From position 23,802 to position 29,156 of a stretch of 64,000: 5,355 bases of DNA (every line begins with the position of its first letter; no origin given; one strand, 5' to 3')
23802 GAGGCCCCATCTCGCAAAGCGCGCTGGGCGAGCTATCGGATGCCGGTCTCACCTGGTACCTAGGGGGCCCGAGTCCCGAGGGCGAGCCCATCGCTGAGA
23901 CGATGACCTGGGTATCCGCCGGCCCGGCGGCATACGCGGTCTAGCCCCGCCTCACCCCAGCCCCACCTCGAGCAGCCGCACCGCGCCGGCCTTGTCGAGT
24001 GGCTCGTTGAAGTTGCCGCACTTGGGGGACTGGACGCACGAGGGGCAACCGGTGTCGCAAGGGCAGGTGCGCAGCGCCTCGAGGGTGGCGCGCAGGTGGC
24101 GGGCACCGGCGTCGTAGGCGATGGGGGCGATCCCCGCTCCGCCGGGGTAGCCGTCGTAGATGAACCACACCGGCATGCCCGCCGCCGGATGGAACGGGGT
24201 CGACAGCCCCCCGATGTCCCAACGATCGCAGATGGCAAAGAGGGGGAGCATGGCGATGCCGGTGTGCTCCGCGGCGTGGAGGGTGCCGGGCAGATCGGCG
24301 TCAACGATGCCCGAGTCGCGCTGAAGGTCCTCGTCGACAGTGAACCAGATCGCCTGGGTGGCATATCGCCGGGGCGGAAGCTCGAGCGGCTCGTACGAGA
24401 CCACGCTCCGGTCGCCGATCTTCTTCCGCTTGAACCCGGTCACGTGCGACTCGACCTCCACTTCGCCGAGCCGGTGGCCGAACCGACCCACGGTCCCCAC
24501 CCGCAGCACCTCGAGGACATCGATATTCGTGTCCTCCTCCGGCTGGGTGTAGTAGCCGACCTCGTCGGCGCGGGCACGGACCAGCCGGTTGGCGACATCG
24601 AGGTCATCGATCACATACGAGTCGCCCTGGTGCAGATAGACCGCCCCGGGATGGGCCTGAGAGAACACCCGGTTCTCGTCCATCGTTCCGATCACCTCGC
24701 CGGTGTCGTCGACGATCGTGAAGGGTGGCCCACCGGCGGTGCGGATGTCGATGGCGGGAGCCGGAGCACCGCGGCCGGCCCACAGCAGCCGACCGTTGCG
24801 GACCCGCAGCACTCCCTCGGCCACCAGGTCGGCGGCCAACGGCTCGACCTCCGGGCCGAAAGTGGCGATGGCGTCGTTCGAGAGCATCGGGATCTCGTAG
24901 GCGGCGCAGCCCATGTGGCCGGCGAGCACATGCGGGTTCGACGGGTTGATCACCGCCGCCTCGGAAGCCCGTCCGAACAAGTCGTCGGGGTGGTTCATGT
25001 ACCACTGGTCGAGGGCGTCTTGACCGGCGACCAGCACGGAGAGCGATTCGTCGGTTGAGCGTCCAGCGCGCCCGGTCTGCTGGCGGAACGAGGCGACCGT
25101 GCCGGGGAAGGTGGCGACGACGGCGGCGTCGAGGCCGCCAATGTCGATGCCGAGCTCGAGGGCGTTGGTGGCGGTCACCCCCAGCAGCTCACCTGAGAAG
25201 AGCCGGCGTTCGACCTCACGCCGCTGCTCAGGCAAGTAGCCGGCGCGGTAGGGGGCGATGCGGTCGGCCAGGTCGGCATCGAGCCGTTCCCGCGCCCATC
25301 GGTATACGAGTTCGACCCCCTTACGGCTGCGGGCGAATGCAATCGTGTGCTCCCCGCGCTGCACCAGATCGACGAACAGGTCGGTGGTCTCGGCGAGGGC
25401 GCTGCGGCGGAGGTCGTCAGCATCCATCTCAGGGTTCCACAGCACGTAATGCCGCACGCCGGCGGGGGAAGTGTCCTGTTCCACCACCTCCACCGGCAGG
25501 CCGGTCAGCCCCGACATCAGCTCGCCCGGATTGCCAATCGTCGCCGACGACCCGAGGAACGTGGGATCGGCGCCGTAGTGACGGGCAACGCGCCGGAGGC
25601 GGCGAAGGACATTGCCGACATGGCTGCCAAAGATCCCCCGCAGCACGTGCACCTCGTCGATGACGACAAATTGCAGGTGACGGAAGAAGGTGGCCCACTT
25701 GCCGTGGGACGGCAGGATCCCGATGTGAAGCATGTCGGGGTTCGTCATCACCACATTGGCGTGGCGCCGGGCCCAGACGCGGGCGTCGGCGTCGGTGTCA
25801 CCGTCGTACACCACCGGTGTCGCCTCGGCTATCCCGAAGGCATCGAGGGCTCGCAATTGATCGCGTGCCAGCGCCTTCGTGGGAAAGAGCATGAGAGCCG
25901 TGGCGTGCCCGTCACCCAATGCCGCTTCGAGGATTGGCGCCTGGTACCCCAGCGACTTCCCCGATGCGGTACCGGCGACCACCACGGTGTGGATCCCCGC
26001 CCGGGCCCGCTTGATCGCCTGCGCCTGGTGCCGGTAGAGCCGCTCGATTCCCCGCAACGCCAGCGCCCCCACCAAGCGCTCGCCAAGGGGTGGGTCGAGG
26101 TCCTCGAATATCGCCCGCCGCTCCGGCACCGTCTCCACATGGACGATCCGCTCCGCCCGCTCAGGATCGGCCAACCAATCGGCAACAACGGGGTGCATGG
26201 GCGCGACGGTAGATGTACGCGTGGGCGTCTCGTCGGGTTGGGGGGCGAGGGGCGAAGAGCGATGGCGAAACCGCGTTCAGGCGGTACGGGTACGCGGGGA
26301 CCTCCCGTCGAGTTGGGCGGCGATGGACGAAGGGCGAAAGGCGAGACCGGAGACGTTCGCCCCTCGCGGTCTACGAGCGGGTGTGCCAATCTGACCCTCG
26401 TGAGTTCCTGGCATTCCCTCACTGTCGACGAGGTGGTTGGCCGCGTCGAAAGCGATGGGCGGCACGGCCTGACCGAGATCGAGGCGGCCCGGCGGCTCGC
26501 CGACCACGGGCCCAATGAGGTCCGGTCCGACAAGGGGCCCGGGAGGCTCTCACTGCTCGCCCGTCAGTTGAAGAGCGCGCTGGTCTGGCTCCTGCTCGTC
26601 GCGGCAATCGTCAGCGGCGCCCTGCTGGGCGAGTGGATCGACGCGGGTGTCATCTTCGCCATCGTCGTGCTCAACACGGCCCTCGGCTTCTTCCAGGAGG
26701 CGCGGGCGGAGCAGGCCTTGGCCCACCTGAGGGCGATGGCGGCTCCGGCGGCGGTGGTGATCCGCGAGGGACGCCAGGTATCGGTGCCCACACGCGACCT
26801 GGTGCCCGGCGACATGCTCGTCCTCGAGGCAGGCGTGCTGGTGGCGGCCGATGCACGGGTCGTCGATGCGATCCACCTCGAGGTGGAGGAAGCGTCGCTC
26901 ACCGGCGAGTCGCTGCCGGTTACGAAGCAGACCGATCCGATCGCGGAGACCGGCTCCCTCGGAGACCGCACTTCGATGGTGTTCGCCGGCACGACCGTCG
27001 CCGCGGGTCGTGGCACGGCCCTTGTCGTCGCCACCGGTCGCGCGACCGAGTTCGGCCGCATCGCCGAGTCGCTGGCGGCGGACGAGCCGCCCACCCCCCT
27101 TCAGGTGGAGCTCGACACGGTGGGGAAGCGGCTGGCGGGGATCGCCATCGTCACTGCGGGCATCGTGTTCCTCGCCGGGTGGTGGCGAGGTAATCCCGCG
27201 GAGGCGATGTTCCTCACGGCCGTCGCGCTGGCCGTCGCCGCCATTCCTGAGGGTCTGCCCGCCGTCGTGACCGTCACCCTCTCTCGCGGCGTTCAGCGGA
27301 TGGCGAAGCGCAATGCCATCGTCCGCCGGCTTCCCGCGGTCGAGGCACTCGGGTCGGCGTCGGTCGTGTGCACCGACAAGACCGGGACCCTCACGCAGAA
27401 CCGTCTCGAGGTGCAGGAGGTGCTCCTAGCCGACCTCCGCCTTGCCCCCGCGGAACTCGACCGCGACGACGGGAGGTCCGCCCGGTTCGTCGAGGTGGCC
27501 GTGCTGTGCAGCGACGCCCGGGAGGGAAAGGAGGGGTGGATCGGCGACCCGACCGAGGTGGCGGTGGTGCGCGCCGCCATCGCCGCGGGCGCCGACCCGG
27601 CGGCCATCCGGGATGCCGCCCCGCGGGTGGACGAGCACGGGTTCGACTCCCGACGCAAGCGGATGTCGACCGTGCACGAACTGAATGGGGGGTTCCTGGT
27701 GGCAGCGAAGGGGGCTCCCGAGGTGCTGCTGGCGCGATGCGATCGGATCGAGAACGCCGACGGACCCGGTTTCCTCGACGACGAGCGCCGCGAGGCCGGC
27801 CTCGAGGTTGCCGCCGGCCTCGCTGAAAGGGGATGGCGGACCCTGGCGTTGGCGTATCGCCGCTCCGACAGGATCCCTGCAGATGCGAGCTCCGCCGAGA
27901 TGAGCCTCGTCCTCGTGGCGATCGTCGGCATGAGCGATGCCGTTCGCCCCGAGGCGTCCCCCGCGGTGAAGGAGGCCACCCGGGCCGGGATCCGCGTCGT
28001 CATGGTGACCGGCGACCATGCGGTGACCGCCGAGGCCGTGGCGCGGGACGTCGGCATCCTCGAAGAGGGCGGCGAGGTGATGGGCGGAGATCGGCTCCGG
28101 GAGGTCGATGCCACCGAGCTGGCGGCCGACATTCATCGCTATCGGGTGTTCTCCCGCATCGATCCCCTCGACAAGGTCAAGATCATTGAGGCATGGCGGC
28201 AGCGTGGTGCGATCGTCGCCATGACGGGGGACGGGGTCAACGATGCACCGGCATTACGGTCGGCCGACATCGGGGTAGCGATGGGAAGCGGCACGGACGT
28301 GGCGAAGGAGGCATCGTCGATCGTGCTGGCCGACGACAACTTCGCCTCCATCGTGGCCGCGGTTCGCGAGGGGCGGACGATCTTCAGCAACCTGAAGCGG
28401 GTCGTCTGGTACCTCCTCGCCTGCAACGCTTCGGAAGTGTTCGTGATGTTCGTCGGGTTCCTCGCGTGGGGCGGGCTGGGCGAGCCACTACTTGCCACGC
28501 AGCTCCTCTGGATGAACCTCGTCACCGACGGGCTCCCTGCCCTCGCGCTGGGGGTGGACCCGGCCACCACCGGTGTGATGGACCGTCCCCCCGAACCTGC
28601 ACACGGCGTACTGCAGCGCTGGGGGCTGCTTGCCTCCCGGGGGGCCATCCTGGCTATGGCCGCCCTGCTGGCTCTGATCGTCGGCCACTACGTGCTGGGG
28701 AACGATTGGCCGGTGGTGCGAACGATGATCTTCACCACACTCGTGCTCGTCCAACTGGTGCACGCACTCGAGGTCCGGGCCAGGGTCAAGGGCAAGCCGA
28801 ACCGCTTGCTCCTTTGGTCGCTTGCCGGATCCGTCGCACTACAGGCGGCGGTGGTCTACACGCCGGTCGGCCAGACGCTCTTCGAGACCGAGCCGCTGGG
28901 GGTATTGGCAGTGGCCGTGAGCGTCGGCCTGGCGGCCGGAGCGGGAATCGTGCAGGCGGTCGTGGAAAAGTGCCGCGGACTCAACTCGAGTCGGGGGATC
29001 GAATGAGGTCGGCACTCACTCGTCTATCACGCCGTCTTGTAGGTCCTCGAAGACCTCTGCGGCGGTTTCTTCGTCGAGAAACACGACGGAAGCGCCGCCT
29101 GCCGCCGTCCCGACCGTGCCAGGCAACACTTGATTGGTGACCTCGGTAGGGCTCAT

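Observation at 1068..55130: Most intergenic spacers are built from tandem repeats with a strict 7-nt period, in many different unit sequences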

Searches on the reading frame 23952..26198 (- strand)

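Call 27: search_protein_families(library=pfam, proteins=[window:23952-26198:-], max_evalue=0.001)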
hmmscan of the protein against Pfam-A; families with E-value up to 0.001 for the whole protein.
window:23952-26198:- (748 aa): 5 families
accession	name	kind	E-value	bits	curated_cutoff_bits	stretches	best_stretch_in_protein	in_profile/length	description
PF00270.35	DEAD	-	1e-25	90.9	26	1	56-222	2-161/167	DEAD/DEAH box helicase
PF09369.15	MZB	-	1e-20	74.6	24.2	1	643-722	1-80/80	MrfA Zn-binding domain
PF00271.37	Helicase_C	-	1.3e-10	42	23.5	1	275-381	6-109/110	Helicase conserved C-terminal domain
PF22982.3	WHD_HRQ1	-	2.9e-07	31.9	27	1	417-486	1-68/70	ATP-dependent helicase HRQ1, winged helix domain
PF04851.21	ResIII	-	0.00023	21.6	22.5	1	54-220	4-161/164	Type III restriction enzyme, res subunit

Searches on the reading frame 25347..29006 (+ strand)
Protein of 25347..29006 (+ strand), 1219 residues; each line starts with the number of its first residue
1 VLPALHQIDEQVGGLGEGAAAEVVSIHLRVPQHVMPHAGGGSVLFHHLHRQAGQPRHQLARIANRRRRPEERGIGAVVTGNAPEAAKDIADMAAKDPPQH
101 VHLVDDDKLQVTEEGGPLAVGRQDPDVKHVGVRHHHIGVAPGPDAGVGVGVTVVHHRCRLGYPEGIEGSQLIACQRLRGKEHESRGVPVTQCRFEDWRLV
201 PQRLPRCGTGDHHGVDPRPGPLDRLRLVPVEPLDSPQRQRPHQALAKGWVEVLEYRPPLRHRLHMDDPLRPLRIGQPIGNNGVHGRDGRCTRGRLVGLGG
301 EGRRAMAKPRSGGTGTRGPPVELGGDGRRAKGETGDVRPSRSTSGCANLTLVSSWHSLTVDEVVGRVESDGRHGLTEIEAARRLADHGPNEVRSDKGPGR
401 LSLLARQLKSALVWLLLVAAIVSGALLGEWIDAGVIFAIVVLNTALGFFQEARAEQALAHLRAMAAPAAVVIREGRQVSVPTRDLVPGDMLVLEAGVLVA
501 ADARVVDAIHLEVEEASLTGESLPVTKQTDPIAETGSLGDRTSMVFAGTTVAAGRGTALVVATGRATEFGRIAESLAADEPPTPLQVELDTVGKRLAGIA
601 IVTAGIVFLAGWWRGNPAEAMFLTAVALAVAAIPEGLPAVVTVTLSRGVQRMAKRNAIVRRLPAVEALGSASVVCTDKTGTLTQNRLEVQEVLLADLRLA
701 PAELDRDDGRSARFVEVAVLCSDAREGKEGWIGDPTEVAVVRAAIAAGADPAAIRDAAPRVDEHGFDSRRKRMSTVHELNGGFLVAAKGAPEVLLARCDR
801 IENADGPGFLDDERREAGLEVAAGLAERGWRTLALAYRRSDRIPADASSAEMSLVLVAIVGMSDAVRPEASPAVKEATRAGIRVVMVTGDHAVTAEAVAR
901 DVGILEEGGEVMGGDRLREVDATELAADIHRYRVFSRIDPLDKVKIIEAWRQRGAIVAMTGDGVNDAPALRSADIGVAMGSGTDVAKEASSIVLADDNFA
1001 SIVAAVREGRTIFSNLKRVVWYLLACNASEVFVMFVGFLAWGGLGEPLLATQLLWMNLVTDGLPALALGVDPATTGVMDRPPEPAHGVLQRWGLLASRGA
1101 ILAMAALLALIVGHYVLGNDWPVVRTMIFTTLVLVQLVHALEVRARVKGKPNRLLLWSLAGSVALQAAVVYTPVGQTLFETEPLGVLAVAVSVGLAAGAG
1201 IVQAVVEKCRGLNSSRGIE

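Call 27: search_protein_families(library=pfam, proteins=[window:25347-29006:+], max_evalue=0.001)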
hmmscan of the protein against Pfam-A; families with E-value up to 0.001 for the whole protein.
window:25347-29006:+ (1219 aa): 7 families
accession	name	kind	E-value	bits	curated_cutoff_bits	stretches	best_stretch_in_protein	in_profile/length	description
PF00122.25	E1-E2_ATPase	-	3.3e-51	173.8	28.1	1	464-655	2-181/181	E1-E2 ATPase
PF00689.26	Cation_ATPase_C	-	1.1e-37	130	27.3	1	1046-1206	2-172/175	Cation transporting ATPase, C-terminus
PF00690.31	Cation_ATPase_N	-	1.3e-18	66.9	20.4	1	355-423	1-69/69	Cation transporter/ATPase, N-terminus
PF13246.12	Cation_ATPase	-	4e-18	65.6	21.7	1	724-801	12-91/91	Cation transport ATPase (P-type)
PF00702.32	Hydrolase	-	2.9e-16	60.9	26.4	1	673-974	3-191/191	haloacid dehalogenase-like hydrolase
PF08282.18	Hydrolase_3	-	3.2e-05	24.2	20.9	1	956-1003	205-252/255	haloacid dehalogenase-like hydrolase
PF12710.13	HAD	-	3.4e-05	24.8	27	1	865-971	85-189/189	haloacid dehalogenase-like hydrolase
